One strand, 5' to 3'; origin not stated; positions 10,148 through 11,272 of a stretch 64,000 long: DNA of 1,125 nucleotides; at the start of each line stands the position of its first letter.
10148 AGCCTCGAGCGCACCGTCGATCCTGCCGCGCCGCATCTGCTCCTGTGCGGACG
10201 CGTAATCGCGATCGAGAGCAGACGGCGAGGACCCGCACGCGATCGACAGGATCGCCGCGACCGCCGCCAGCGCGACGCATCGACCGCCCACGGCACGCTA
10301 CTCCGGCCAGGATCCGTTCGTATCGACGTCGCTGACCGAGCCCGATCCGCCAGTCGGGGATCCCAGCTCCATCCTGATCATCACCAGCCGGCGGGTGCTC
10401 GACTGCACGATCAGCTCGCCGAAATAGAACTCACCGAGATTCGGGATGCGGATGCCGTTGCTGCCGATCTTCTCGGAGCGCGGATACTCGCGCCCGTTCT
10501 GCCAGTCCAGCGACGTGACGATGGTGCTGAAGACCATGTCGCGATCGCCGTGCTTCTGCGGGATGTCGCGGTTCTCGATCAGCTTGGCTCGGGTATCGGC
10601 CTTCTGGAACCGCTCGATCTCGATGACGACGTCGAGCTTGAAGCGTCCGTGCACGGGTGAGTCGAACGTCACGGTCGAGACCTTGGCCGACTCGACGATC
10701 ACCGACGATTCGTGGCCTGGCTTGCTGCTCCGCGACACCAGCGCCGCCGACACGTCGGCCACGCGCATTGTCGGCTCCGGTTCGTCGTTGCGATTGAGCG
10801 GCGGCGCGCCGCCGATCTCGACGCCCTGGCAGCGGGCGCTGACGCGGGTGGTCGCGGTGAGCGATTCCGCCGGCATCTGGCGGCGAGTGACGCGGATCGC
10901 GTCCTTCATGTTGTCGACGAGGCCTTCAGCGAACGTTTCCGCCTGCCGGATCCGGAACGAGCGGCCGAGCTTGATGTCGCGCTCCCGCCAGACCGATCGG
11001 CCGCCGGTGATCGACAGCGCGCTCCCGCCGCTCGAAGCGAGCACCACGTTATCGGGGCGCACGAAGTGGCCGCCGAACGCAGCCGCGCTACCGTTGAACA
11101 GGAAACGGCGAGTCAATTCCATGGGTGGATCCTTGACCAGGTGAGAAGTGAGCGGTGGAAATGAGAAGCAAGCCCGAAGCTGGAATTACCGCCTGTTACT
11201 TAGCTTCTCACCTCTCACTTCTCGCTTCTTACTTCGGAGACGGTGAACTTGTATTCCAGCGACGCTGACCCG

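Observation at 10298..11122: Orphan 274-aa protein tightly coupled to the TPR-CHAT gene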

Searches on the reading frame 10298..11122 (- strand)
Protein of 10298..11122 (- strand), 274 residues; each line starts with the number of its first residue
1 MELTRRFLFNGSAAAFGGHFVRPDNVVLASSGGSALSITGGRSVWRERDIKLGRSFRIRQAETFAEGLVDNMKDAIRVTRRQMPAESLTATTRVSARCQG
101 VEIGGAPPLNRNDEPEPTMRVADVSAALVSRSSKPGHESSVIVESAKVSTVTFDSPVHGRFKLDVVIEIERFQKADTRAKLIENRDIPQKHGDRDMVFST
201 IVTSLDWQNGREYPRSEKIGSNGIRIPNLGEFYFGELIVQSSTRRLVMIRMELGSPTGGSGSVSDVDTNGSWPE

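Call 7: search_protein_families(library=pfam, proteins=[window:10298-11122:-], max_evalue=1)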
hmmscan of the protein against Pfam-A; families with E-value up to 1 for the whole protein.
window:10298-11122:- (274 aa): 0 families

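Call 8: search_protein_families(library=ncbifam, proteins=[window:10298-11122:-], max_evalue=1)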
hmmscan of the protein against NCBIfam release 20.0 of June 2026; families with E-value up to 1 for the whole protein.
window:10298-11122:- (274 aa): 0 families

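Call 9: find_homologous_proteins(query=window:10298-11119:-, max_evalue=0.001)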
Query window:10298-11119:- (273 aa): 79 proteins with E <= 0.001 among 1664 candidates.
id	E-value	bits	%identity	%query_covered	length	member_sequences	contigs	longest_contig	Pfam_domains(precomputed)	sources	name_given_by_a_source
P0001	5.8e-170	582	96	100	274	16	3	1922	PF26784.1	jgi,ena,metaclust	metaclust:\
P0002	1.2e-154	531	86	100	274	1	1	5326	PF26784.1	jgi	jgi:hypothetical protein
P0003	1.2e-151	521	84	100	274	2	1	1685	PF26784.1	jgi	jgi:hypothetical protein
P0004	1.1e-149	515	84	100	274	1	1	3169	PF26784.1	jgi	jgi:hypothetical protein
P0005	2.1e-140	485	80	100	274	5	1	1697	PF26784.1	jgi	jgi:hypothetical protein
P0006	1.6e-139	482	77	100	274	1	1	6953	PF26784.1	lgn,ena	-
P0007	7.9e-138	476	79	100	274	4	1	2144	PF26784.1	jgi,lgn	jgi:hypothetical protein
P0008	8.6e-138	476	79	100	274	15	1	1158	PF26784.1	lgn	-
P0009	2.9e-137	474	77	100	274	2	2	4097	PF26784.1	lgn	-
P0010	5.7e-137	473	78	100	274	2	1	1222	PF26784.1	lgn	-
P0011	7.5e-137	473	73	100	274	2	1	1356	PF26784.1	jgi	jgi:hypothetical protein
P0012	1.5e-135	469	75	100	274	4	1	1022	PF26784.1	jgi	jgi:hypothetical protein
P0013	2.0e-135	468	78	100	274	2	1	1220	PF26784.1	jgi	jgi:hypothetical protein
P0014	2.6e-134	465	78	100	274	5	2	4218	PF26784.1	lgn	-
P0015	3.1e-133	461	77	100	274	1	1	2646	PF26784.1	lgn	-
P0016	4.3e-132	457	77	100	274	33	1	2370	PF26784.1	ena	-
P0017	5.8e-131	454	74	100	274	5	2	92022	PF26784.1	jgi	jgi:hypothetical protein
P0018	9.6e-130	450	73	100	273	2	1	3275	PF26784.1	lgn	-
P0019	2.8e-129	448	71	100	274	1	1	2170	PF26784.1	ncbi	-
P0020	2.5e-128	445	75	99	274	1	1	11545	PF26784.1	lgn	-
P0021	2.8e-127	442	73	99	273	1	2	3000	PF26784.1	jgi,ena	-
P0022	2.8e-127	442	73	99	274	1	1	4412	PF26784.1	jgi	jgi:hypothetical protein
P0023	2.0e-126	439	74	99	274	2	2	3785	PF26784.1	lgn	-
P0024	3.6e-126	438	69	100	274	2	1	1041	PF26784.1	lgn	-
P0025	5.8e-126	437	72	100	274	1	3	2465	PF26784.1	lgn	-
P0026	3.2e-125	435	69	100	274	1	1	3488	PF26784.1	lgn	-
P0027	6.2e-124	431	71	99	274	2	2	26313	PF26784.1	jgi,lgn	jgi:hypothetical protein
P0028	1.5e-122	426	69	99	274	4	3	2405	PF26784.1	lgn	-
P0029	4.1e-122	425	69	100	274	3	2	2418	PF26784.1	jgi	jgi:hypothetical protein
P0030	1.6e-121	423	69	100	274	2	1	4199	PF26784.1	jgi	jgi:hypothetical protein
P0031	2.0e-120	419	68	99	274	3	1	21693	PF26784.1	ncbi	-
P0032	4.5e-120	418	68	99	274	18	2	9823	PF26784.1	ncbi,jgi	jgi:hypothetical protein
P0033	8.5e-120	417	72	100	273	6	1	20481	PF26784.1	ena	-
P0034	1.5e-119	416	68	99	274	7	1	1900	PF26784.1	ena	-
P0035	1.1e-118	413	68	99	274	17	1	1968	PF26784.1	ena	-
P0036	2.8e-118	412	69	96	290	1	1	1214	PF26784.1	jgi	jgi:hypothetical protein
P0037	3.1e-117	409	67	99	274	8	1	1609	PF26784.1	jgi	jgi:hypothetical protein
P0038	3.6e-117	409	66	99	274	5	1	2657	PF26784.1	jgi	jgi:hypothetical protein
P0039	2.7e-116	406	69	99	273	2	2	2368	PF26784.1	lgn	-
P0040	4.0e-116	405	65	99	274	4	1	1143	PF26784.1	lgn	-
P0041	4.7e-116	405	66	99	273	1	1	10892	PF26784.1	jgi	jgi:hypothetical protein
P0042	2.5e-110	386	63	99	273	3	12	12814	PF26784.1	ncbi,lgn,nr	ncbi:MAG: hypothetical protein IT180_09265 [Acidobacteria bacterium]|nr:hypothetical protein [Acidob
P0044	1.8e-107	377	62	99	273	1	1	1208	PF26784.1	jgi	jgi:hypothetical protein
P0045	1.6e-105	370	63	99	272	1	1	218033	PF26784.1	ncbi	ncbi:MAG: hypothetical protein R2712_08220 [Vicinamibacterales bacterium]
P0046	7.1e-103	362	59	99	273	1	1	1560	PF26784.1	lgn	-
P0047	1.4e-100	354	60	100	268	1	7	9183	PF26784.1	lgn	-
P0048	2.7e-100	353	60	100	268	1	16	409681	PF26784.1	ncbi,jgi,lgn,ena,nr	ncbi:MAG: hypothetical protein IT179_18520 [Acidobacteria bacterium]|nr:hypothetical protein [Acidob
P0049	7.1e-100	352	60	100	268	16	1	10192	PF26784.1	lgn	-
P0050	7.6e-100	352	60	100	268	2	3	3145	PF26784.1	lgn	-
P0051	8.1e-100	352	59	100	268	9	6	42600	PF26784.1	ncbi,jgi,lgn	-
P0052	1.9e-99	350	59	100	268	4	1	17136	PF26784.1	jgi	jgi:hypothetical protein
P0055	2.5e-71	258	70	64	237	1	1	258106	PF26784.1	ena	-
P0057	1.7e-60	223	46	99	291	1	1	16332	PF26784.1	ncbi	-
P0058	1.5e-56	210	41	99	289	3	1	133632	PF26784.1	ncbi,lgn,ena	-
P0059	1.7e-48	183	58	56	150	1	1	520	PF26784.1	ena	-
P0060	9.5e-48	181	64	48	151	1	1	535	PF26784.1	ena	-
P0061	1.2e-47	181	65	48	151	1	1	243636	PF26784.1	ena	-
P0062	1.6e-47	180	38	99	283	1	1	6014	PF26784.1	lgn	-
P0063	2.3e-46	177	39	97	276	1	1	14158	PF26784.1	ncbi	-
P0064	2.6e-46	176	36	99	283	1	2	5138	PF26784.1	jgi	jgi:hypothetical protein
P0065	1.1e-43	168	37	99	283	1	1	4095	PF26784.1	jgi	jgi:hypothetical protein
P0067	6.4e-41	159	36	99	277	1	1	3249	PF26784.1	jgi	jgi:hypothetical protein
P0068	2.9e-39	153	38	99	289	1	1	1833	PF26784.1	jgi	jgi:hypothetical protein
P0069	1.1e-36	145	38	99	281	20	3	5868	PF26784.1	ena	-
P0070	2.2e-36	144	36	99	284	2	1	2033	PF26784.1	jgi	jgi:hypothetical protein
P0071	2.5e-36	144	35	99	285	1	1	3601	PF26784.1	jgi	jgi:hypothetical protein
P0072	3.0e-36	143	35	99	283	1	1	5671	PF26784.1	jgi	jgi:hypothetical protein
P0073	8.9e-36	142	35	99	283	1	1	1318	PF26784.1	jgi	jgi:hypothetical protein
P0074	1.7e-33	134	33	98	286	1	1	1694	PF26784.1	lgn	-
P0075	2.4e-33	134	35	99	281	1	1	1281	PF26784.1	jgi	jgi:hypothetical protein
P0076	9.7e-32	129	32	99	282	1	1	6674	PF26784.1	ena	-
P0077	1.4e-31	128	33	99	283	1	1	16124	PF26784.1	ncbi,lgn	-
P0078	1.6e-31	128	32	99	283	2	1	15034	PF26784.1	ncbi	-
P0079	1.3e-28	118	31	99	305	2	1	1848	PF26784.1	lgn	-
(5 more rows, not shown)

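Call 14: find_encoding_contigs(protein=P0058, flank=8000, max_places=3)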
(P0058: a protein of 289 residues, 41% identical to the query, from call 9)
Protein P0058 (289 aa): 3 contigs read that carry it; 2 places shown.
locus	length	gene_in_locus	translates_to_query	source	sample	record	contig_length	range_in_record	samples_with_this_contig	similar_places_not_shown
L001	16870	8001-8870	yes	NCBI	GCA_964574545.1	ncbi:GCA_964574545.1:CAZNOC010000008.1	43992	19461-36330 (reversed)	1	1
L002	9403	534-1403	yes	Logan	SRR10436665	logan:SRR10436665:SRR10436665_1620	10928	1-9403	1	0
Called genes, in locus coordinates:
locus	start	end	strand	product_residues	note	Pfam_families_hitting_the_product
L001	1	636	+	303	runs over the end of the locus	PF01063:Aminotran_4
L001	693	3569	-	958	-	PF02347:GDC-P, PF01212:Beta_elim_lyase (weak), PF21478:GcvP2_C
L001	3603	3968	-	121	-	PF01597:GCV_H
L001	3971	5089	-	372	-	PF01571:GCV_T, PF08669:GCV_T_C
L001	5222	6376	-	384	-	PF00158:Sigma54_activat, PF01078:Mg_chelatase (faint), PF14532:Sigma54_activ_2, PF07728:AAA_5 (weak), PF25601:AAA_lid_14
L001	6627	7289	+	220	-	PF08281:Sigma70_r4_2 (weak)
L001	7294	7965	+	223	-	-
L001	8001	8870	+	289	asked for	PF26784:DUF8256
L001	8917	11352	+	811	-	PF13428:TPR_14 (faint), PF07719:TPR_2 (faint), PF13432:TPR_16 (faint), PF14559:TPR_19 (faint), PF00515:TPR_1 (faint), PF17874:TPR_MalT (weak), PF13424:TPR_12, PF12770:CHAT, +4 more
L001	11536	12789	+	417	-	PF00149:Metallophos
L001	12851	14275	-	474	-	PF00158:Sigma54_activat, PF14532:Sigma54_activ_2, PF25601:AAA_lid_14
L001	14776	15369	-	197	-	-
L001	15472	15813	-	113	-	PF12836:HHH_3, PF14520:HHH_5 (faint), PF00633:HHH (faint)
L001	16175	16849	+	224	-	-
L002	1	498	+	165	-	?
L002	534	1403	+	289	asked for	PF26784:DUF8256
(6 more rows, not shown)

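Call 15: find_encoding_contigs(protein=P0078, flank=8000, max_places=3)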
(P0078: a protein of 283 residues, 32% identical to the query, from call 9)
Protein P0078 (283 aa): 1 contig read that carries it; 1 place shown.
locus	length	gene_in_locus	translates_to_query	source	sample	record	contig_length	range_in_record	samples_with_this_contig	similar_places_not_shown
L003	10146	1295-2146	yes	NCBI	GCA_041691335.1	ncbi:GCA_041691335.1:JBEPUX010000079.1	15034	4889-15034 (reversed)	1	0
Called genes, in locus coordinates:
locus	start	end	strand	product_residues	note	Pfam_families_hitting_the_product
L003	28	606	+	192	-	-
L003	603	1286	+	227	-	-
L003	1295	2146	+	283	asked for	PF26784:DUF8256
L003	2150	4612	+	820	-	PF13428:TPR_14 (faint), PF17874:TPR_MalT (faint), PF07719:TPR_2 (faint), PF13176:TPR_7 (faint), PF13432:TPR_16 (faint), PF14559:TPR_19 (weak), PF13424:TPR_12, PF12770:CHAT, +1 more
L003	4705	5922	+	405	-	PF04185:Phosphoesterase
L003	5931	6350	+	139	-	-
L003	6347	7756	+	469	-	-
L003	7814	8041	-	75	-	-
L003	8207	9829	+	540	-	PF09286:Pro-kuma_activ, PF00082:Peptidase_S8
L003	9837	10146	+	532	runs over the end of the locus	PF13191:AAA_16, PF13401:AAA_22, PF05036:SPOR (weak)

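Call 17: find_encoding_contigs(protein=P0079, flank=8000, max_places=3)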
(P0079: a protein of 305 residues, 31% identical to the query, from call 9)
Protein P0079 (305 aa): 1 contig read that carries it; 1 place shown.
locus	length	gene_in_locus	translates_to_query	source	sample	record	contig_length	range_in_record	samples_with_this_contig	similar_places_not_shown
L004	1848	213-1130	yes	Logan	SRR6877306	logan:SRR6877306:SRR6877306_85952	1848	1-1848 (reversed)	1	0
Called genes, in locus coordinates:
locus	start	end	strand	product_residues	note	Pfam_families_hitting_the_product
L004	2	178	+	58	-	?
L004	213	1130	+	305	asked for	PF26784:DUF8256 (faint)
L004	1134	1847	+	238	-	?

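Call 18: find_encoding_contigs(protein=P0063, flank=8000, max_places=3)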
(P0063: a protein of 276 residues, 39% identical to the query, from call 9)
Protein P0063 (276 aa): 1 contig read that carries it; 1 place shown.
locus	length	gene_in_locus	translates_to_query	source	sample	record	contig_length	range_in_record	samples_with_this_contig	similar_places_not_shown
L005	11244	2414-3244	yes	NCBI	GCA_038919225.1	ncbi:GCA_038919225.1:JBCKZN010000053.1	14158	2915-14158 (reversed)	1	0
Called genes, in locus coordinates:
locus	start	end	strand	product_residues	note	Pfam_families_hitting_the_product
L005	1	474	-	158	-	?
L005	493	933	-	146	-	PF00158:Sigma54_activat (faint), PF14532:Sigma54_activ_2 (weak)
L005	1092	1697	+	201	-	-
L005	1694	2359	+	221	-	-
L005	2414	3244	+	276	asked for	PF26784:DUF8256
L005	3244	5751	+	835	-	PF00515:TPR_1 (faint), PF07719:TPR_2 (faint), PF13424:TPR_12, PF13432:TPR_16 (weak), PF13424:TPR_12, PF17874:TPR_MalT (weak), PF13424:TPR_12 (weak), PF12770:CHAT, +5 more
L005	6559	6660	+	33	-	-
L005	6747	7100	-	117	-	PF02452:PemK_toxin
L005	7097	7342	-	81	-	-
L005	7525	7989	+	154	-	-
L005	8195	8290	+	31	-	-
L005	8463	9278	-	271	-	-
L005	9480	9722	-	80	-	-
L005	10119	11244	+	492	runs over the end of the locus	PF02543:Carbam_trans_N, PF16861:Carbam_trans_C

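Call 20: predict_structure(alignment_id=A1)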
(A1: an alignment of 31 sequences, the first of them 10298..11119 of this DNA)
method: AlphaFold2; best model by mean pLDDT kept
length: 273 residues; sequences in the alignment: 31
mean_pLDDT: 90.3   pTM: 0.88
mean pLDDT of the five models: 90.3, 90.1, 89.8, 86.1, 85.9
residues with pLDDT >= 90: 179; 70-90: 82; 50-70: 8; < 50: 4
segments of 3 or more residues with pLDDT < 50: none
pLDDT, mean of each block of 10 residues (from residue 1): 64 94 86 84 96 94 93 91 86 97 91 95 96 80 96 97 95 89 89 87 96 96 97 93 93 92 86 48
secondary structure, 60 per line:
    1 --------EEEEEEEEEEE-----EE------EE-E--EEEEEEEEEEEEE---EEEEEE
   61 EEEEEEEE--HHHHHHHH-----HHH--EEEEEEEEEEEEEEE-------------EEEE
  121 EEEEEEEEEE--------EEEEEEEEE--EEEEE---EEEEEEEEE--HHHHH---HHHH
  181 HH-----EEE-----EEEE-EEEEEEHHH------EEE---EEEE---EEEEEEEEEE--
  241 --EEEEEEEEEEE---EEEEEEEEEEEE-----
elements in order: E9-19 E39-51 E55-68 H71-78 E89-103 E117-130 E139-147 E150-154 E158-166 H169-173 H177-182 E188-190 E196-199 E201-206 E216-218 E222-225 E229-238 E243-253 E257-268

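Call 22: search_protein_representatives(protein=window:10298-11119:-)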
Query: 273 residues. Proteins with E-value up to 0.001 (for the whole library): 403; up to 1e-10: 119; up to 1e-30: 14. The best 150 are listed.
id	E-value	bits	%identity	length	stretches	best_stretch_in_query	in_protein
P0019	8.8e-130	448.2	71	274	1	1-273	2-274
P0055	8.0e-72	258.3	69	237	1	1-175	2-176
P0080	3.7e-61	223.3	51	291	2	2-181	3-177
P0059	5.4e-49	183.4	60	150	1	118-271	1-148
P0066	1.9e-43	165.3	69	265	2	121-217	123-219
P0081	1.7e-42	162.2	84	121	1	1-93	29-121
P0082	4.2e-34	134.6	40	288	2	1-187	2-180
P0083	1.5e-33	132.9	35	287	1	4-271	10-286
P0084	1.5e-33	132.9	38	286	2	3-190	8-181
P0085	2.7e-33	132.0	40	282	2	1-185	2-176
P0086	4.4e-33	131.3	36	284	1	5-272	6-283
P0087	6.8e-33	130.7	41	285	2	3-109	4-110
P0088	7.2e-33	130.6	39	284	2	3-185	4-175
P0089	1.1e-31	126.8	39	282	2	1-192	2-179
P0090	1.7e-29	119.5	36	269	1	2-271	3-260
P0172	2.5e-12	63.3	30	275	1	4-271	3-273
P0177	6.7e-12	61.9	25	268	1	5-269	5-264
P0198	1.2e-10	57.8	32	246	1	4-267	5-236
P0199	1.3e-10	57.6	28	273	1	3-271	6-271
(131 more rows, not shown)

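Call 25: fold_search(model_id=the predicted structure, library=pdb)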
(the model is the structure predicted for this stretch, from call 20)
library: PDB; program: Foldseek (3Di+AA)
matches with E <= 10: 264; with E <= 0.001: 0
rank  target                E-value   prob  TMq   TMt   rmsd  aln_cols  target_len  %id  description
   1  1ild                  8.5e-02  0.18  0.18  0.19  19.0       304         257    7  OUTER MEMBRANE PHOSPHOLIPASE A FROM ESCHERICHIA COLI N156A ACTIVE SITE MUTANT pH 4.6 (released 2001-10-03)
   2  2x4m_B                9.3e-02  0.08  0.17  0.16  24.3       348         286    9  Yersinia Pestis Plasminogen Activator Pla (released 2010-07-28)
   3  7xw0_B                9.8e-02  0.12  0.17  0.17  23.6       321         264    7  Crystal structure of pOmpT (released 2023-05-31)
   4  7ezz_B                1.1e-01  0.13  0.17  0.18  19.4       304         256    8  Crystal structure of Salmonella typhi outer membrane phospholipase (OMPLA) dimer with bound calcium (released 2021-06-23)
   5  2x4m_C                1.4e-01  0.06  0.14  0.14  21.3       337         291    8  Yersinia Pestis Plasminogen Activator Pla (released 2010-07-28)
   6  4mee                  1.7e-01  0.06  0.13  0.12  23.2       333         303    6  Crystal structure of the transport unit of the autotransporter AIDA-I from Escherichia coli (released 2014-06-04)
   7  2x4m_A                2.0e-01  0.06  0.16  0.15  24.1       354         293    8  Yersinia Pestis Plasminogen Activator Pla (released 2010-07-28)
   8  1qd6_D                2.1e-01  0.11  0.17  0.19  19.4       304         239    8  OUTER MEMBRANE PHOSPHOLIPASE A FROM ESCHERICHIA COLI (released 1999-10-25)
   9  2r4l_A                2.1e-01  0.03  0.10  0.08  26.4       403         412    5  Crystal structure of the long-chain fatty acid transporter FadL mutant P34A (released 2008-09-16)
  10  7ezz_A                2.7e-01  0.10  0.17  0.18  19.4       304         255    8  Crystal structure of Salmonella typhi outer membrane phospholipase (OMPLA) dimer with bound calcium (released 2021-06-23)
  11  2x55                  3.4e-01  0.09  0.20  0.19  16.7       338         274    8  Yersinia Pestis Plasminogen Activator Pla (Native) (released 2010-07-28)
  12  2ich_B                3.4e-01  0.04  0.09  0.08  19.5       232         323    5  CRYSTAL STRUCTURE OF A PUTATIVE ATTH (NE1406) FROM NITROSOMONAS EUROPAEA AT 2.00 A RESOLUTION (released 2006-10-03)
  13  1fw3_A                3.7e-01  0.08  0.17  0.18  19.7       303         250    8  OUTER MEMBRANE PHOSPHOLIPASE A FROM ESCHERICHIA COLI (released 2001-06-01)
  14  7dmo_F                5.2e-01  0.05  0.16  0.13  18.9       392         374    7  Crystal structures of two pericyclases catalyzing [4+2] cycloadditions (released 2021-10-06)
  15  2r4n_A                5.4e-01  0.02  0.10  0.07  28.9       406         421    6  Crystal structure of the long-chain fatty acid transporter FadL mutant N33A (released 2008-09-16)
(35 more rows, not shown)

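Call 31: search_protein_families(library=padloc, proteins=[window:10298-11122:-], max_evalue=1)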
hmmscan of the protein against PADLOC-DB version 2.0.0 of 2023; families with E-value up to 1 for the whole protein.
window:10298-11122:- (274 aa): 0 families

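Call 32: search_solved_structures(query=A1, max_evalue=10)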
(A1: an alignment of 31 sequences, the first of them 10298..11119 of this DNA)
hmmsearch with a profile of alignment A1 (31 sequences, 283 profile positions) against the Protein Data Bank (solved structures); distinct sequences matched with E-value up to 10: 1.
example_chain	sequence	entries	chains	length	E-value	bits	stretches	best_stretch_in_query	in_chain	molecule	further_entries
6xbw_M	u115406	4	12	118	1.5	11.3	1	30-102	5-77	V-type proton ATPase subunit G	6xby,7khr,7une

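Call 33: fold_search(model_id=the predicted structure, library=viral)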
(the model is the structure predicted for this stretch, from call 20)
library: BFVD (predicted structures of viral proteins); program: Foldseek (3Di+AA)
matches with E <= 10: 396; with E <= 0.001: 0
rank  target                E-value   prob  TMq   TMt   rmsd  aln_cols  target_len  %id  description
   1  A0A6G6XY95            7.4e-02  0.05  0.10  0.07  22.6       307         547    9  (no name in the UniProt tables at hand)
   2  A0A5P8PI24            8.6e-02  0.07  0.12  0.12  29.2       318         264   10  Major tail protein [Bacillus phage 049ML001]
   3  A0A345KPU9            9.9e-02  0.03  0.09  0.08  31.8       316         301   12  Major tail protein [Arthrobacter phage Sergei]
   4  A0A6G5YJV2            1.1e-01  0.12  0.10  0.15  23.8       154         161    9  (no name in the UniProt tables at hand)
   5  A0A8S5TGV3            1.9e-01  0.07  0.09  0.04  22.0       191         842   11  Uncharacterized protein [Myoviridae sp. ctIty1]
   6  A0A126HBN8            2.1e-01  0.03  0.10  0.08  40.8       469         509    6  Major tail protein extension [Lactococcus phage 936 group phage Phi109]
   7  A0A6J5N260            2.2e-01  0.03  0.10  0.09  21.4       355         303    8  Uncharacterized protein [uncultured Caudovirales phage]
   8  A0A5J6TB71            2.3e-01  0.03  0.10  0.07  25.7       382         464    8  Lipase [Gordonia phage GretelLyn]
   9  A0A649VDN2            2.4e-01  0.03  0.11  0.11  25.1       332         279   11  Major tail protein [Mycobacterium phage Indlulamithi]
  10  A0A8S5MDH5            2.6e-01  0.02  0.09  0.09  22.9       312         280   10  Lipocalin-like domain-containing protein [Siphoviridae sp. ctHeV6]
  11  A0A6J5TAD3            2.8e-01  0.06  0.12  0.15  19.1       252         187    8  Porin domain-containing protein [uncultured Caudovirales phage]
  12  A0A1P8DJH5            3.0e-01  0.03  0.10  0.09  21.9       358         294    6  (no name in the UniProt tables at hand)
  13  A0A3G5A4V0            3.3e-01  0.05  0.14  0.12  21.3       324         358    9  Apple domain-containing protein [Harvfovirus sp.]
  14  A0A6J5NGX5            3.4e-01  0.03  0.12  0.07  21.9       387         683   10  Uncharacterized protein [uncultured Caudovirales phage]
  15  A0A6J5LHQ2            3.6e-01  0.06  0.12  0.15  18.8       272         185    9  Uncharacterized protein [uncultured Caudovirales phage]
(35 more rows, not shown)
